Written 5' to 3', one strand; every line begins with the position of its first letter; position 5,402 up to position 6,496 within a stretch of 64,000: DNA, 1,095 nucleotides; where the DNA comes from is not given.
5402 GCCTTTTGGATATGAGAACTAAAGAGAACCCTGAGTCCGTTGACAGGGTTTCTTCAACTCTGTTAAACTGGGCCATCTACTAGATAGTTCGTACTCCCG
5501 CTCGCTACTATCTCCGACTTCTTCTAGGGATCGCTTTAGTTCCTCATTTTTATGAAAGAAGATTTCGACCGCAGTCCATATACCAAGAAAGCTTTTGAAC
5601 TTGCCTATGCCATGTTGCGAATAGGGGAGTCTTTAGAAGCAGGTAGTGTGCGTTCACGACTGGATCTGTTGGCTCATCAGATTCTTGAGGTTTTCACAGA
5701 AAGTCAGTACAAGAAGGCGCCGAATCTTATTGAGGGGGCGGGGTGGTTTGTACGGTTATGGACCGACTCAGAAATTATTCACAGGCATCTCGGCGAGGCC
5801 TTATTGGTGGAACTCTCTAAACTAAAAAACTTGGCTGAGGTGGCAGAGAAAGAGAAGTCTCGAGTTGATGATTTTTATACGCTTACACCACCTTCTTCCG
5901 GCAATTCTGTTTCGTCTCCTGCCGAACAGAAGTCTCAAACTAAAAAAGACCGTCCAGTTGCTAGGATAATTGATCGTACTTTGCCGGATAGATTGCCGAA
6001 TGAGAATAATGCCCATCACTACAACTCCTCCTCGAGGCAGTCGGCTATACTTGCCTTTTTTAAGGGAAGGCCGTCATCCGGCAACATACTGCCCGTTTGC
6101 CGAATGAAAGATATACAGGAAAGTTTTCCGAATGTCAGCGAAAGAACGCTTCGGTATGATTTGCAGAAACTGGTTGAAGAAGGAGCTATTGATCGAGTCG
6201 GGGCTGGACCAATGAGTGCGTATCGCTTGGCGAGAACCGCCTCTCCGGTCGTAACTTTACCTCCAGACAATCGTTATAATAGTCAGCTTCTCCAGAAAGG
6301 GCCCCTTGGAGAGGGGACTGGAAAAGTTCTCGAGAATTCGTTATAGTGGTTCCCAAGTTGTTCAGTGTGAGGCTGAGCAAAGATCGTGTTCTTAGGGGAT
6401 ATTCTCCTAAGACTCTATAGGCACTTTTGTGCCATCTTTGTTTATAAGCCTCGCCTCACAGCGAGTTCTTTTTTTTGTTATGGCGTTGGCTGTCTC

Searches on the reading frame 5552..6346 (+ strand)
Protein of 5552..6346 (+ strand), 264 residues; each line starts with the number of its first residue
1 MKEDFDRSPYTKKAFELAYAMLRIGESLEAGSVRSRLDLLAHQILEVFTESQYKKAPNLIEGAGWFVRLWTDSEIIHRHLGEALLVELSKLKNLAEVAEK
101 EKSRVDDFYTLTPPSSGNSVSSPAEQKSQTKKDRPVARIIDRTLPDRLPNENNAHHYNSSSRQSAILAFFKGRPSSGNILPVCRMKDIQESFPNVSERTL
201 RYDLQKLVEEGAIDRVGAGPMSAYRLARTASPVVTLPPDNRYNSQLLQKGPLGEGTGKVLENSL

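Call 14: search_protein_families(library=pfam, proteins=[window:5552-6346:+], max_evalue=0.01)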
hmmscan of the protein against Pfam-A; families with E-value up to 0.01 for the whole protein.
window:5552-6346:+ (264 aa): 4 families
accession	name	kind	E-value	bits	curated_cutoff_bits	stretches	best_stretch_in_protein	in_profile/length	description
PF01638.23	HxlR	-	0.00066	19.9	20.8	1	184-216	20-52/91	HxlR-like helix-turn-helix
PF08220.18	HTH_DeoR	-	0.00072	19.7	21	1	186-216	18-47/57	DeoR-like helix-turn-helix domain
PF08461.16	HTH_12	-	0.0013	19.1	21.4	0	190-218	25-53/66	Ribonuclease R winged-helix domain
PF02845.22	CUE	-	0.0081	16.2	21.1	0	186-205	6-25/42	CUE domain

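Call 15: search_protein_families(library=ncbifam, proteins=[window:5552-6346:+], max_evalue=1)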
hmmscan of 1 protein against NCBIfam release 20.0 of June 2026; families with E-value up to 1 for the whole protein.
window:5552-6346:+ (264 aa): 3 families
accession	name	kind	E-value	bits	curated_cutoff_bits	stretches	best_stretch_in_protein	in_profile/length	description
NF041397.1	TranRegGlpR_Halo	equivalog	0.082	12.5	300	1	194-222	30-58/253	HTH-type transcriptional regulator GlpR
NF040890.1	trans_reg_YgbI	equivalog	0.086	12.3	400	1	194-231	30-67/253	DNA-binding transcriptional repressor YgbI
NF047376.1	TAA_AbiEi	equivalog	0.12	12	150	1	182-219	20-57/172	type IV toxin-antitoxin system AbiEi family antitoxin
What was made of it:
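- On DeoR-family regulator (the 5552-6346 protein): There is no DeoRC hit (calls 14, 15).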

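Call 33: find_homologous_proteins(query=window:5552-6346:+, max_evalue=0.001)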
Query window:5552-6346:+ (264 aa): 49 proteins with E <= 0.001 among 1319 candidates.
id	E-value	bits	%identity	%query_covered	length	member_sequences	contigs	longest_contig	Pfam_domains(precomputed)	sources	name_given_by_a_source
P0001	8.9e-170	581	100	100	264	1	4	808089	-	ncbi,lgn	-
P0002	2.5e-148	510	86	100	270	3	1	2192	-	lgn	-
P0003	2.7e-70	255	52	92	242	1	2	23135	-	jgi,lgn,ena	-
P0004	5.0e-68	247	49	100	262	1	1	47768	-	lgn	-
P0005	1.7e-66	242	51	90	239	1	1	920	-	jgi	jgi:hypothetical protein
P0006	3.1e-66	242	51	92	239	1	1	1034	-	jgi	jgi:hypothetical protein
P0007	9.8e-66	240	50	92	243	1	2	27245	-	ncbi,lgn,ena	ncbi:MAG: hypothetical protein AAB903_00880 [Patescibacteria group bacterium]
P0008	5.1e-62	228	52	92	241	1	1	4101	-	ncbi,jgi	jgi:hypothetical protein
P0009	7.2e-59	217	50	92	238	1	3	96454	-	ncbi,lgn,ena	ncbi:MAG: hypothetical protein AAB691_01530 [Patescibacteria group bacterium]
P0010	1.0e-55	207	47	92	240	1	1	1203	-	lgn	-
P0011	5.5e-20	90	35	86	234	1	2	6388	PF08461.17,PF08220.19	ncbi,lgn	-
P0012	1.4e-17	82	31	84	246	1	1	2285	-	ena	-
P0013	1.2e-16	79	30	81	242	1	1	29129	PF08220.19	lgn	-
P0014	2.0e-16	78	31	83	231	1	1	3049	PF08461.17,PF08220.19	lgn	-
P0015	1.5e-15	76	30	84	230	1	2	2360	-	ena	-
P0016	3.5e-15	74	28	82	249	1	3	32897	PF08461.17,PF08220.19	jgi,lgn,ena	-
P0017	4.2e-15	74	30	86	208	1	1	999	PF08220.19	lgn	-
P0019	7.7e-15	73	33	84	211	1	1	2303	PF08220.19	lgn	-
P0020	3.9e-14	71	29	85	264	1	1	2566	PF08220.19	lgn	-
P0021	5.8e-14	70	30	82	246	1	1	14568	PF08220.19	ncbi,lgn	-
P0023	7.8e-14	70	29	86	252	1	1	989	PF08220.19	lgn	-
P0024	8.0e-14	70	30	82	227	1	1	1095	PF01638.24,PF08220.19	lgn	-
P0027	2.5e-13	68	32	86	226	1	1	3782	PF08220.19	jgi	jgi:hypothetical protein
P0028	3.5e-13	68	30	81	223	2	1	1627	PF08220.19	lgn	-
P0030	1.0e-12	66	31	83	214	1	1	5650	PF08220.19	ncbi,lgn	-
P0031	1.8e-12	66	30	87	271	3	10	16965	PF08220.19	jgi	jgi:hypothetical protein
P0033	4.2e-12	64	27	86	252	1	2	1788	PF08220.19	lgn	-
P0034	4.9e-12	64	31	85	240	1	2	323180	PF08220.19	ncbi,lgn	-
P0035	5.0e-11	61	56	27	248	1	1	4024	PF08220.19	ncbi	-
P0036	6.9e-11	60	29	84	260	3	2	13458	PF08220.19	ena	-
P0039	1.7e-10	59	30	81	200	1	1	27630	PF08220.19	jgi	jgi:hypothetical protein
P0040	2.5e-10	58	33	63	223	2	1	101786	PF08220.19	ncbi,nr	ncbi:MAG TPA: DeoR family transcriptional regulator [Candidatus Paceibacterota bacterium]|nr:DeoR fa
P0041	2.7e-10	58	28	86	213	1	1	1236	PF08220.19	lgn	-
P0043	1.4e-8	53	30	82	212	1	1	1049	PF08220.19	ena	-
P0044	1.4e-8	53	32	70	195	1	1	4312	PF01638.24,PF08220.19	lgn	-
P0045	1.5e-8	53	55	27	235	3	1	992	PF08220.19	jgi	jgi:hypothetical protein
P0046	2.1e-8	52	51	25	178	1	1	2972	PF08220.19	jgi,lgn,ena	-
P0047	4.6e-8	51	58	25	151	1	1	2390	PF08220.19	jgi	-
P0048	6.0e-8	51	43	31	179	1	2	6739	PF08220.19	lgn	-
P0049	3.4e-5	42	44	30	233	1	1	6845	PF08220.19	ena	-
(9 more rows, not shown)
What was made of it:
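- On Winged-helix DNA/RNA-binding domain (the 5552-6346 protein): Homologues carry PF08220 (call 33).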

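Call 34: find_encoding_contigs(protein=P0004, flank=10000, max_places=2)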
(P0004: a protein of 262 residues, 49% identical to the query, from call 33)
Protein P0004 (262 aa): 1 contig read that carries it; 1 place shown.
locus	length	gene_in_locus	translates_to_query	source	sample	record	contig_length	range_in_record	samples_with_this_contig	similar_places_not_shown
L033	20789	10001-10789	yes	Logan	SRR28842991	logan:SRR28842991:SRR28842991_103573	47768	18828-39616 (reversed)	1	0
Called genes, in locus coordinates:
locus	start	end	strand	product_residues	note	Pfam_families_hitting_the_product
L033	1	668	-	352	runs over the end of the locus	PF00154:RecA_N, PF08423:Rad51, PF06745:ATPase (weak), PF01637:ATPase_2 (faint), PF27531:MT3502_N (weak), PF02283:CobU (weak), PF21096:RecA_C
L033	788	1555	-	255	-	PF13413:HTH_25 (weak), PF09136:Glucodextran_B (weak)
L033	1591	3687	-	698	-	PF17854:FtsK_alpha, PF01580:FtsK_SpoIIIE, PF09397:FtsK_gamma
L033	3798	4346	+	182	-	PF13482:RNase_H_2, PF10108:DNA_pol_B_exo2 (faint)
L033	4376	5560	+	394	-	PF00266:Aminotran_5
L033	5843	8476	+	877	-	PF02861:Clp_N, PF23569:NBD_SMAX1, PF00004:AAA, PF17871:AAA_lid_9, PF00158:Sigma54_activat, PF00004:AAA, PF07724:AAA_2, PF07728:AAA_5, +9 more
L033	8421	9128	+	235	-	-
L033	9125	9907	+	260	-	PF00483:NTP_transferase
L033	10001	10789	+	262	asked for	-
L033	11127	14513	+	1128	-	PF01471:PG_binding_1 (weak)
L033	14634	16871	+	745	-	PF04932:Wzy_C, PF07719:TPR_2 (faint), PF13432:TPR_16 (faint), PF13428:TPR_14 (faint), PF13431:TPR_17 (faint), PF13414:TPR_11 (faint), PF14559:TPR_19 (weak)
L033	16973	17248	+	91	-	PF00216:Bac_DNA_binding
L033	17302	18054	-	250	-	-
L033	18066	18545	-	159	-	-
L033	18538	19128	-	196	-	PF07638:Sigma70_ECF (weak), PF04542:Sigma70_r2, PF08281:Sigma70_r4_2, PF04545:Sigma70_r4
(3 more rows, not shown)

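Call 35: find_encoding_contigs(protein=P0003, flank=10000, max_places=2)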
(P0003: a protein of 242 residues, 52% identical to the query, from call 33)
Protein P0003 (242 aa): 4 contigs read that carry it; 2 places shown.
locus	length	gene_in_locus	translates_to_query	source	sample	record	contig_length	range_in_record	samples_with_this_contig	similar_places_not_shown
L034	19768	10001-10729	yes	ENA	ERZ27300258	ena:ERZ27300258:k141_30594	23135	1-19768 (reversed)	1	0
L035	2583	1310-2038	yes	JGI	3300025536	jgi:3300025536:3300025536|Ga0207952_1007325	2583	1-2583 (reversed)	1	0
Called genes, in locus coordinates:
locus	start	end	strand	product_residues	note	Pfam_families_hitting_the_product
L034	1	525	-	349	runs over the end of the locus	PF00154:RecA_N, PF08423:Rad51, PF06745:ATPase (weak), PF13191:AAA_16 (weak), PF27531:MT3502_N (weak), PF01637:ATPase_2 (weak), PF02283:CobU (weak), PF21096:RecA_C, +1 more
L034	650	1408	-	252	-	PF13413:HTH_25, PF09136:Glucodextran_B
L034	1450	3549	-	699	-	PF17854:FtsK_alpha, PF01580:FtsK_SpoIIIE, PF09397:FtsK_gamma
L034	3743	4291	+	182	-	PF13482:RNase_H_2, PF10108:DNA_pol_B_exo2 (faint)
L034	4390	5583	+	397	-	PF00266:Aminotran_5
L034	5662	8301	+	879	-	PF02861:Clp_N, PF00004:AAA, PF17871:AAA_lid_9, PF00158:Sigma54_activat, PF00004:AAA, PF07724:AAA_2, PF07728:AAA_5, PF10431:ClpB_D2-small, +8 more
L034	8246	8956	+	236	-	-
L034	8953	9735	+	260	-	PF00483:NTP_transferase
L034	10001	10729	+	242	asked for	-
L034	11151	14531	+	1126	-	-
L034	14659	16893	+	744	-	PF04932:Wzy_C, PF13432:TPR_16 (faint), PF14559:TPR_19 (faint)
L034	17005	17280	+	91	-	PF00216:Bac_DNA_binding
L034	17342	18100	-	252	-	-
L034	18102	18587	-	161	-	-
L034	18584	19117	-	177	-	PF07638:Sigma70_ECF, PF04542:Sigma70_r2, PF08281:Sigma70_r4_2, PF04545:Sigma70_r4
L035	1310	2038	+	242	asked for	-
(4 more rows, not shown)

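Call 36: find_encoding_contigs(protein=P0007, flank=10000, max_places=2)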
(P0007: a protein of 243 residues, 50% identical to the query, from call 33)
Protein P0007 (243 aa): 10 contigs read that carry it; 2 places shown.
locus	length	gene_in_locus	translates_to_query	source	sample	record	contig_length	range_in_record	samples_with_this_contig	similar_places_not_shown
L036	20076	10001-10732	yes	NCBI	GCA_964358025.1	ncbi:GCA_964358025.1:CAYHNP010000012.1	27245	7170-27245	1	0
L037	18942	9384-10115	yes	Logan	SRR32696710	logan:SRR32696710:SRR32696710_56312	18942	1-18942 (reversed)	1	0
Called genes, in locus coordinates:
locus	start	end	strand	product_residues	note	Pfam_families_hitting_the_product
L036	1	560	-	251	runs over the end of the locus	PF13413:HTH_25 (weak), PF09136:Glucodextran_B (weak)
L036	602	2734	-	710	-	PF17854:FtsK_alpha, PF01580:FtsK_SpoIIIE, PF20703:nSTAND1 (weak), PF09397:FtsK_gamma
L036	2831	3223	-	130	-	PF00376:MerR (weak)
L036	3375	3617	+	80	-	-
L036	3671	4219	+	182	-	PF13482:RNase_H_2, PF10108:DNA_pol_B_exo2 (faint)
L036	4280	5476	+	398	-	PF00266:Aminotran_5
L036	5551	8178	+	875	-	PF02861:Clp_N, PF23569:NBD_SMAX1, PF00004:AAA, PF17871:AAA_lid_9, PF00158:Sigma54_activat, PF00004:AAA, PF07724:AAA_2, PF07728:AAA_5, +8 more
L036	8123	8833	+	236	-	-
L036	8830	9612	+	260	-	PF00483:NTP_transferase, PF12804:NTP_transf_3 (weak)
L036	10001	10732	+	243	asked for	-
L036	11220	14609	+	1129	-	-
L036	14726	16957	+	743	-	PF04932:Wzy_C, PF13424:TPR_12 (faint), PF13428:TPR_14 (faint), PF13432:TPR_16 (faint), PF13414:TPR_11 (faint), PF13431:TPR_17 (faint), PF07719:TPR_2 (faint), PF14559:TPR_19 (weak), +1 more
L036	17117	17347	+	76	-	PF00216:Bac_DNA_binding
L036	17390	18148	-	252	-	-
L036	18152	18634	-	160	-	-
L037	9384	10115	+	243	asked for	-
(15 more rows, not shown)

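Call 37: find_encoding_contigs(protein=P0009, flank=10000, max_places=2)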
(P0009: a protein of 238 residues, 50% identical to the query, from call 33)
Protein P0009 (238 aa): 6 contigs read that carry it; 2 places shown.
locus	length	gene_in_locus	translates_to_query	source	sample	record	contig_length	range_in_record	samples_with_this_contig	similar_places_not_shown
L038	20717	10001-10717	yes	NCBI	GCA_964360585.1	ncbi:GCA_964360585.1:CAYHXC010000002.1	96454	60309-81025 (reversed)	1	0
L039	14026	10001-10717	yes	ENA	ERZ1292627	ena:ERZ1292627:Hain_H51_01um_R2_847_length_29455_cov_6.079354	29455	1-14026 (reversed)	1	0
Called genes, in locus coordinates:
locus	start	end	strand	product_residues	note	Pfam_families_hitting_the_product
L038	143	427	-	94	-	-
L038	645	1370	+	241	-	-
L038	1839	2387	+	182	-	PF13482:RNase_H_2 (weak)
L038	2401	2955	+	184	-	PF00293:NUDIX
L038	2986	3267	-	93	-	-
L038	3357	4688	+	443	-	PF00266:Aminotran_5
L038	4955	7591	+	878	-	PF02861:Clp_N, PF23569:NBD_SMAX1, PF00004:AAA, PF17871:AAA_lid_9, PF00158:Sigma54_activat, PF00004:AAA, PF07724:AAA_2, PF07728:AAA_5, +9 more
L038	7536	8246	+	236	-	-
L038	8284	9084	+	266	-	PF00483:NTP_transferase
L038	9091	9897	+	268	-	PF00483:NTP_transferase, PF12804:NTP_transf_3 (weak)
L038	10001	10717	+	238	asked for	-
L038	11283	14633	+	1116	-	PF01471:PG_binding_1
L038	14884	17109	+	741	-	PF04932:Wzy_C, PF07719:TPR_2 (faint), PF13428:TPR_14 (faint), PF13432:TPR_16 (faint), PF14559:TPR_19 (faint), PF25060:ARM_TT21_2nd (faint), PF13414:TPR_11 (faint)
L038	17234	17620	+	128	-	PF00216:Bac_DNA_binding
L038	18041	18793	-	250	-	-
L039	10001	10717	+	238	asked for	-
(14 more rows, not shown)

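Call 46: find_encoding_contigs(protein=P0001, flank=10000, max_places=4)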
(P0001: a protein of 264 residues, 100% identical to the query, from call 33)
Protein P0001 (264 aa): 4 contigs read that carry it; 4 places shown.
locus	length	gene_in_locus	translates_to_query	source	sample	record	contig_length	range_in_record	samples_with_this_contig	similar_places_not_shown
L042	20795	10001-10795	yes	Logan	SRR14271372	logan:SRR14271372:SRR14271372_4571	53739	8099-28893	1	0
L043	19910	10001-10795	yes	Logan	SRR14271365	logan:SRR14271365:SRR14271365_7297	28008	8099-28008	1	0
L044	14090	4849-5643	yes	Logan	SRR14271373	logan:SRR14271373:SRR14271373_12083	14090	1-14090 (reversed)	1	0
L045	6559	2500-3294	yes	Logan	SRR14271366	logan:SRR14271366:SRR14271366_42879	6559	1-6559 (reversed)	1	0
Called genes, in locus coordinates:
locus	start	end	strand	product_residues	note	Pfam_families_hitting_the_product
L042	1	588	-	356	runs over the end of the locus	PF00154:RecA_N, PF08423:Rad51, PF06745:ATPase (weak), PF01637:ATPase_2 (faint), PF02283:CobU (weak), PF21096:RecA_C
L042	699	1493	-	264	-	PF13413:HTH_25 (weak), PF09136:Glucodextran_B (weak)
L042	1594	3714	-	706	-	PF17854:FtsK_alpha, PF01580:FtsK_SpoIIIE, PF20703:nSTAND1 (weak), PF09397:FtsK_gamma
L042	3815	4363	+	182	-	PF13482:RNase_H_2, PF10108:DNA_pol_B_exo2 (faint)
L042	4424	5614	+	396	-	PF00266:Aminotran_5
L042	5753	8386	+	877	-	PF02861:Clp_N, PF23569:NBD_SMAX1, PF00004:AAA, PF17871:AAA_lid_9, PF00158:Sigma54_activat, PF00004:AAA, PF07724:AAA_2, PF07728:AAA_5, +8 more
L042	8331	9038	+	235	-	-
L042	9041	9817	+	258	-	PF00483:NTP_transferase, PF12804:NTP_transf_3 (weak)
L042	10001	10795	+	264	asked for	-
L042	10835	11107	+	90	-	-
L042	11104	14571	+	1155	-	PF01471:PG_binding_1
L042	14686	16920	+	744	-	PF04932:Wzy_C, PF07719:TPR_2 (faint), PF13414:TPR_11 (faint), PF14559:TPR_19 (faint), PF13431:TPR_17 (faint)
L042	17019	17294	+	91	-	PF00216:Bac_DNA_binding, PF18291:HU-HIG (faint)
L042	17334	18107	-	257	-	-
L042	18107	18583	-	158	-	-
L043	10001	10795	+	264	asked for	-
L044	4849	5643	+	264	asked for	-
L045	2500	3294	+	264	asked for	-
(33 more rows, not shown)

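Call 47: find_encoding_contigs(protein=P0002, flank=10000, max_places=3)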
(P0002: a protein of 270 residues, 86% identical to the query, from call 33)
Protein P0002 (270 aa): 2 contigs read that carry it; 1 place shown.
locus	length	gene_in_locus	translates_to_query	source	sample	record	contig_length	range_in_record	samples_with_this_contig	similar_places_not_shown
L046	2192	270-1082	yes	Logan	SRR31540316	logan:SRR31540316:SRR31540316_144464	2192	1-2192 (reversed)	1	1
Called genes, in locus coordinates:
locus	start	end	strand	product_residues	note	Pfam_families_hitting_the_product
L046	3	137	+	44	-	?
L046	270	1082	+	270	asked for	-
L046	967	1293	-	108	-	-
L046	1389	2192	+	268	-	?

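Call 55: find_encoding_contigs(protein=P0034, flank=10000, max_places=1)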
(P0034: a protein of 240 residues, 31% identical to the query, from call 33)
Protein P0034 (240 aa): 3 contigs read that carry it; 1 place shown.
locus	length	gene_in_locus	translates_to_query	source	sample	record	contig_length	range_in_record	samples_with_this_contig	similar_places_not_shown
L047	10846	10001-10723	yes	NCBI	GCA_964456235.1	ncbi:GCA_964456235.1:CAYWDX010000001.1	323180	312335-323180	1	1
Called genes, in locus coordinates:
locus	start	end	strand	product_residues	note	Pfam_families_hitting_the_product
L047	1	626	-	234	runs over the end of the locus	PF13413:HTH_25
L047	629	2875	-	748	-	PF17854:FtsK_alpha, PF01580:FtsK_SpoIIIE, PF09397:FtsK_gamma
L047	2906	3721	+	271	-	PF03332:PMM, PF08282:Hydrolase_3 (weak)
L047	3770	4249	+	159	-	PF04308:RNaseH_like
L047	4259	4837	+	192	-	PF13482:RNase_H_2, PF10108:DNA_pol_B_exo2 (faint)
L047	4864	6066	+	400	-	PF00266:Aminotran_5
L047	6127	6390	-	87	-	-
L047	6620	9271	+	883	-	PF02861:Clp_N, PF13191:AAA_16 (weak), PF23569:NBD_SMAX1 (weak), PF00004:AAA, PF17871:AAA_lid_9, PF07724:AAA_2, PF07728:AAA_5, PF10431:ClpB_D2-small, +9 more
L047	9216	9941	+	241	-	-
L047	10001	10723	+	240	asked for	PF08220:HTH_DeoR (weak)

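Call 56: find_encoding_contigs(protein=P0016, flank=10000, max_places=1)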
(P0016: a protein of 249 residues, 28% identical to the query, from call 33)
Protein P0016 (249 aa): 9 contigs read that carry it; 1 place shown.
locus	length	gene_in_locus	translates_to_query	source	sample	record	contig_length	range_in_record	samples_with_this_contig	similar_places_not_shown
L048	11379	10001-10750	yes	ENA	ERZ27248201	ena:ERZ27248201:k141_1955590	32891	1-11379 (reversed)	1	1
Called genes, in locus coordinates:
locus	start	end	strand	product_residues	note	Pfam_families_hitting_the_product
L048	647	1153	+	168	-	PF04308:RNaseH_like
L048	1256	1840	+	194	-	PF13482:RNase_H_2, PF10108:DNA_pol_B_exo2 (weak)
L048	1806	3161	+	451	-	PF00266:Aminotran_5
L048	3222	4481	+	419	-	PF00089:Trypsin, PF10459:Peptidase_S46 (faint), PF13365:Trypsin_2, PF13180:PDZ_2, PF17820:PDZ_6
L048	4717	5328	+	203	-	-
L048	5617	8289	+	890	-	PF02861:Clp_N, PF23569:NBD_SMAX1, PF00004:AAA, PF17871:AAA_lid_9, PF00004:AAA, PF07724:AAA_2, PF07728:AAA_5, PF10431:ClpB_D2-small, +8 more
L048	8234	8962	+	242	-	-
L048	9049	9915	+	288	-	PF00483:NTP_transferase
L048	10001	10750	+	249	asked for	PF08461:WHD_RNase_R (faint), PF08220:HTH_DeoR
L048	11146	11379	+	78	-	?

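Call 57: find_encoding_contigs(protein=P0013, flank=10000, max_places=1)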
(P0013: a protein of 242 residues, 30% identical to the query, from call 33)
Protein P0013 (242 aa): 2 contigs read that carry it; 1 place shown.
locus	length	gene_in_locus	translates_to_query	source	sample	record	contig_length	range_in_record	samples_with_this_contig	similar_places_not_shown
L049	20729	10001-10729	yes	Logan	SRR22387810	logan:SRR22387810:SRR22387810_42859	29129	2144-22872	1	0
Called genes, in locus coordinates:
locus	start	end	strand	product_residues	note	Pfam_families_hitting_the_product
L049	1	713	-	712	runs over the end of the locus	PF17854:FtsK_alpha, PF01580:FtsK_SpoIIIE, PF09397:FtsK_gamma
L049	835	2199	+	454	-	PF02878:PGM_PMM_I, PF02879:PGM_PMM_II, PF02880:PGM_PMM_III, PF00408:PGM_PMM_IV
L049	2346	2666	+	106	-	-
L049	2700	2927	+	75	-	-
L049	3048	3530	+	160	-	PF04308:RNaseH_like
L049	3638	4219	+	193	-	PF13482:RNase_H_2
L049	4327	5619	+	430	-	PF00089:Trypsin, PF10459:Peptidase_S46 (faint), PF13365:Trypsin_2, PF13180:PDZ_2, PF17820:PDZ_6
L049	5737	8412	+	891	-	PF02861:Clp_N, PF13191:AAA_16 (weak), PF23569:NBD_SMAX1, PF00004:AAA, PF17871:AAA_lid_9, PF07724:AAA_2, PF07728:AAA_5, PF10431:ClpB_D2-small, +8 more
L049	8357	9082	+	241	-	-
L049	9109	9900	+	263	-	PF00483:NTP_transferase, PF12804:NTP_transf_3 (weak)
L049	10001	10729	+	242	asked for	PF08220:HTH_DeoR (faint)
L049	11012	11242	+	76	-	-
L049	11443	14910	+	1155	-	PF01471:PG_binding_1 (weak)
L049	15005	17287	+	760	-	PF04932:Wzy_C, PF07719:TPR_2 (faint), PF13414:TPR_11 (faint)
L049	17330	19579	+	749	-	PF08757:CotH, PF05048:NosD, PF13229:Beta_helix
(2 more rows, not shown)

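Call 58: find_encoding_contigs(protein=P0008, flank=10000, max_places=1)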
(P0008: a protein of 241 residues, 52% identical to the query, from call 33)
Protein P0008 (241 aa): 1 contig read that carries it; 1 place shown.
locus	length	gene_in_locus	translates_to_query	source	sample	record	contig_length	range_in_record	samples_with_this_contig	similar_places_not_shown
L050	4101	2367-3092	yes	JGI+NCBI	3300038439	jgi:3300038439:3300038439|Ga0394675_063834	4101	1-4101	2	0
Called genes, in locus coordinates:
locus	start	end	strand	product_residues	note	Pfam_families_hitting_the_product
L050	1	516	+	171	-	?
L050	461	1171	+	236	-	-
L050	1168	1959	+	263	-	PF00483:NTP_transferase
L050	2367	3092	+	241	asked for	-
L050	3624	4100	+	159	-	?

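Call 81: search_solved_structures(query=A3, max_evalue=1)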
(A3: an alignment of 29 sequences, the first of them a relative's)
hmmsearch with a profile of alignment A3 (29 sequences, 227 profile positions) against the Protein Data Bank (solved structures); distinct sequences matched with E-value up to 1: 3.
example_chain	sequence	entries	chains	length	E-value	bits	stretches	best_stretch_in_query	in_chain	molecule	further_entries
9lgh_W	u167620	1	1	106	0.15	15.3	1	87-173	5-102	Spore coat protein W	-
7s00_D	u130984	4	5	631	0.19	15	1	46-114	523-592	DNA-directed RNA polymerase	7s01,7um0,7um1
9eho_WW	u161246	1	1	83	0.89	12.8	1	144-179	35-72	40S ribosomal protein S21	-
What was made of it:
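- Tried and rejected: PDB sequence search with the wHTH profile: nothing (call 81).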

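Call 87: predict_structure(alignment_id=A3)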
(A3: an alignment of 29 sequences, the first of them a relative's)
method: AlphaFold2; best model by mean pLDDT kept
length: 264 residues; sequences in the alignment: 29
mean_pLDDT: 77.0   pTM: 0.44
mean pLDDT of the five models: 77.0, 76.1, 76.0, 75.9, 73.8
residues with pLDDT >= 90: 133; 70-90: 31; 50-70: 53; < 50: 47
segments of 3 or more residues with pLDDT < 50: 1-3, 120-122, 129-132, 138-155, 176-178, 231-235
pLDDT, mean of each block of 10 residues (from residue 1): 61 96 93 96 97 96 98 97 98 95 76 57 49 48 44 59 91 61 89 92 94 88 82 48 52 54 53
secondary structure, 60 per line:
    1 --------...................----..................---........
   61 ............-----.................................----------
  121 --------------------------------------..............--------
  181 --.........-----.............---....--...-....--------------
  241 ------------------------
elements in order: H9-27 H32-49 H53-72 H78-110 H159-172 H185-191 H197-209 E213-216 E223-226
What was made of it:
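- On DeoR-family regulator (the 5552-6346 protein): The model shows an N-terminal helical bundle (call 87).
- On Winged-helix DNA/RNA-binding domain (the 5552-6346 protein): Residues 159-226 are modelled at pLDDT about 90 (call 87).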
